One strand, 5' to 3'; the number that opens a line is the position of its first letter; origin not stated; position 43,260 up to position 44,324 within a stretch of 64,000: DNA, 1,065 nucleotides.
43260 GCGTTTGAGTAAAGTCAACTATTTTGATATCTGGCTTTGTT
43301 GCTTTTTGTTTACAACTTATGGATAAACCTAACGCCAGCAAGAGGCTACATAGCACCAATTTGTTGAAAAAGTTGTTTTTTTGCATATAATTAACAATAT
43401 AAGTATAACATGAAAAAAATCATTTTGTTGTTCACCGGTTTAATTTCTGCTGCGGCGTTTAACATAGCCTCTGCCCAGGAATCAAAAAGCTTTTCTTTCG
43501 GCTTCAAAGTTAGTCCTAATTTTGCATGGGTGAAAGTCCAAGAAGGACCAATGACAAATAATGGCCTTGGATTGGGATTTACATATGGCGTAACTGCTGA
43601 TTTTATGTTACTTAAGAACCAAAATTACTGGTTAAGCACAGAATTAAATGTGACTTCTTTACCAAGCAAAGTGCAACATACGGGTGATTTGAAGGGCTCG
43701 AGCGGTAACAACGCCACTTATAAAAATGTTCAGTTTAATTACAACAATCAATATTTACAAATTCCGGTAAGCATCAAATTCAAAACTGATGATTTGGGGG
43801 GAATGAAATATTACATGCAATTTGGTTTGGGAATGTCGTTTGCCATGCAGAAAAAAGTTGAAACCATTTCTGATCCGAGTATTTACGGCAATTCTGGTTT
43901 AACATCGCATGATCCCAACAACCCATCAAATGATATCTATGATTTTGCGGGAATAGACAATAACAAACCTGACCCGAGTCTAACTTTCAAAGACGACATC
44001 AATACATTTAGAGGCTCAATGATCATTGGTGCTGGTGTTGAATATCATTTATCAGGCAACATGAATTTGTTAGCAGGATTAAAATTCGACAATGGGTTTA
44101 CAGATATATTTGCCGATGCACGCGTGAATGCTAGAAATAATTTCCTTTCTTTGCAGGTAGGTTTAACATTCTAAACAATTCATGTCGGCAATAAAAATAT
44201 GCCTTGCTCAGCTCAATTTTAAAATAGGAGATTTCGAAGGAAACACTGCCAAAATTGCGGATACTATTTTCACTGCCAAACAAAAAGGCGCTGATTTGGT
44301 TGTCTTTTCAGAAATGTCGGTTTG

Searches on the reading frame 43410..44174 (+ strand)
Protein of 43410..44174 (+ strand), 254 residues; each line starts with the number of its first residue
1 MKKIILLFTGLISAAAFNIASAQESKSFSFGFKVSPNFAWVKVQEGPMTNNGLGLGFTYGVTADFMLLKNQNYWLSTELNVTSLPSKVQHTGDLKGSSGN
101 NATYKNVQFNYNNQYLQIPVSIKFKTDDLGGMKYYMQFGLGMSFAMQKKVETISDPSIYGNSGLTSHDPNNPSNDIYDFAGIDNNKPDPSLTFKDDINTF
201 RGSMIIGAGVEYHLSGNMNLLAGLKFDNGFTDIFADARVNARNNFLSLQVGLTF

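Call 40: search_protein_families(library=pfam, proteins=[window:43410-44174:+], max_evalue=0.00001)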
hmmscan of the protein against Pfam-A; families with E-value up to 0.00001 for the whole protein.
window:43410-44174:+ (254 aa): 1 family
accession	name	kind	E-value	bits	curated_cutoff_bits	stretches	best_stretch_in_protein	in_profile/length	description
PF13568.12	OMP_b-brl_2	-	7.3e-12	46.1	27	1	22-234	2-174/175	Outer membrane protein beta-barrel domain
